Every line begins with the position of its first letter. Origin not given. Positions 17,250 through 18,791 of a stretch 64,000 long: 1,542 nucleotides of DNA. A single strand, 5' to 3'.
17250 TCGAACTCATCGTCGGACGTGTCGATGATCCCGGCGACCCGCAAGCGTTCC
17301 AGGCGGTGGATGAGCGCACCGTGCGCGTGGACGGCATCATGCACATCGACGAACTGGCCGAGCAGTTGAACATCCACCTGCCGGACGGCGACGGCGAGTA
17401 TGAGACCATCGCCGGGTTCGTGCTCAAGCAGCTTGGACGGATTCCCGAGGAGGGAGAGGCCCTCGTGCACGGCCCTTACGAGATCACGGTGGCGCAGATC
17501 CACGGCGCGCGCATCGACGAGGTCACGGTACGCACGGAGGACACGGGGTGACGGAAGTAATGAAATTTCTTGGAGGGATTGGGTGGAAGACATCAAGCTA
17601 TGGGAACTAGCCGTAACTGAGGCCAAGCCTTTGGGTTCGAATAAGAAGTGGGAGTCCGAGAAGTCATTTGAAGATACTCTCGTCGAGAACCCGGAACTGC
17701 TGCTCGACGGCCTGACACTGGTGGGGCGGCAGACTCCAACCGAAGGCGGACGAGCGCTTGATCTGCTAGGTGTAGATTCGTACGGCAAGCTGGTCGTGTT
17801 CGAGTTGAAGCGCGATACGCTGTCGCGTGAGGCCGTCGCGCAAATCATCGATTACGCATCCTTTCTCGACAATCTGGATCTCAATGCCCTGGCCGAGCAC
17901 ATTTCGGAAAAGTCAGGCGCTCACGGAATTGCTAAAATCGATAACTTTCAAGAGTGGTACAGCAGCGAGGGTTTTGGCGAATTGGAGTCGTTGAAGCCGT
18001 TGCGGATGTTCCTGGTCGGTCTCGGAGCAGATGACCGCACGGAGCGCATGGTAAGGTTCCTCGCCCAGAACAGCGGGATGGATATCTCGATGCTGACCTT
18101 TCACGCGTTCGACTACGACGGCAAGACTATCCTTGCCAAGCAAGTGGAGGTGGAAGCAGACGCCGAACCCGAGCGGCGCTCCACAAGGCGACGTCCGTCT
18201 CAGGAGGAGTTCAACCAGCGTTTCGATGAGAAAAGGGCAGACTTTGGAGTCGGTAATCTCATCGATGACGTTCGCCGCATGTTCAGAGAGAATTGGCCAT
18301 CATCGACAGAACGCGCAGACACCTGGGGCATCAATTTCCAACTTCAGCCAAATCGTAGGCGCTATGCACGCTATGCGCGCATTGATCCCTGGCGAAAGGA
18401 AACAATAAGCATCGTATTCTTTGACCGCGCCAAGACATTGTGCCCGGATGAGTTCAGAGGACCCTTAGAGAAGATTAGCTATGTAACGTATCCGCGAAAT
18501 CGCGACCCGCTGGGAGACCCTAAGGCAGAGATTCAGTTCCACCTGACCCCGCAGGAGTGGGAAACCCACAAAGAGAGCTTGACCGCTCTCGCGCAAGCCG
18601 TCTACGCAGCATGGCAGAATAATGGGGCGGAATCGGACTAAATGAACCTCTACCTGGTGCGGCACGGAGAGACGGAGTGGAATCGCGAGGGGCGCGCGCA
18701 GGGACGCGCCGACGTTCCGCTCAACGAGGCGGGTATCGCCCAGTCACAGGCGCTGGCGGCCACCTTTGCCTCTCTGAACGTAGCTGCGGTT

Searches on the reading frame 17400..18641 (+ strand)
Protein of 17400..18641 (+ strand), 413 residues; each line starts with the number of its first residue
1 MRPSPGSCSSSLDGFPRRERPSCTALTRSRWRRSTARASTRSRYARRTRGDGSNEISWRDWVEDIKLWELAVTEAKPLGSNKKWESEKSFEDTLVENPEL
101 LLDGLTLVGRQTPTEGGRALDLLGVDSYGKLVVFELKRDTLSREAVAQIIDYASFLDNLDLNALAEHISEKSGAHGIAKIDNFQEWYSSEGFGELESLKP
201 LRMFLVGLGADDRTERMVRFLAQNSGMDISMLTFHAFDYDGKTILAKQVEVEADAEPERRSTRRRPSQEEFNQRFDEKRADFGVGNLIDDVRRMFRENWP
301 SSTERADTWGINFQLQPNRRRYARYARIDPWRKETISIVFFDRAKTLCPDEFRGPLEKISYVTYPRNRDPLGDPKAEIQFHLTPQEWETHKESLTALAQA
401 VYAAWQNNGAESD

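Call 3: search_protein_families(library=pfam, proteins=[window:17400-18641:+], max_evalue=1)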
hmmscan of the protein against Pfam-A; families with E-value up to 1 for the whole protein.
window:17400-18641:+ (413 aa): 2 families
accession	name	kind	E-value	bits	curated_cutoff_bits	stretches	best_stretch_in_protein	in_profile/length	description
PF01939.22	NucS_C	-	4.5e-07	30.3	24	1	87-158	2-72/124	Endonuclease NucS C-terminal domain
PF18312.6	ScsC_N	-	0.14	12.3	25.8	1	91-103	10-22/34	Copper resistance protein ScsC N-terminal domain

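Call 4: search_protein_families(library=padloc, proteins=[window:17400-18641:+], max_evalue=1)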
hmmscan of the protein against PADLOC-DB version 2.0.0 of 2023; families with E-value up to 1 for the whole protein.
window:17400-18641:+ (413 aa): 9 families
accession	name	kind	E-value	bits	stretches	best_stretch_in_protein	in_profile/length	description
PDLC04916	PDC-S11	-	5.6e-36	122.3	1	65-273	5-207/358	-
PDLC04915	PDC-S11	-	4.4e-18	63.7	1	83-252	23-195/379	-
PDLC04944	PDC-S18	-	8e-09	33.3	1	81-155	17-91/307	-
PDLC04913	PDC-S11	-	1e-08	32.7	1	92-166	32-108/375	-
PDLC04909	PDC-S11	-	1.4e-08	32.7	1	115-246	57-190/347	-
PDLC04910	PDC-S11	-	2e-08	31.9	1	90-245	30-189/359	-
PDLC04824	PDC-S02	-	0.0006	17.1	1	103-157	207-261/308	-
PDLC04799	PDC-S02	-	0.002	15.3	1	106-157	210-261/308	-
PDLC04946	PDC-S18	-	0.0031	14.6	1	58-157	14-112/365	-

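Call 5: search_protein_families(library=ncbifam, proteins=[window:17400-18641:+], max_evalue=1)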
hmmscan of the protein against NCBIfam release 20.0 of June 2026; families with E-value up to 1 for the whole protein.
window:17400-18641:+ (413 aa): 2 families
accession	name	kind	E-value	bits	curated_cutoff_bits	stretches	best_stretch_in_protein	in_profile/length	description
NF003270.0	PRK04247.1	equivalog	2.1e-12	46.6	216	1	70-158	113-200/250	endonuclease NucS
NF002876.0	PRK03298.1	equivalog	7.5e-05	22.2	252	1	85-158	103-174/224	endonuclease NucS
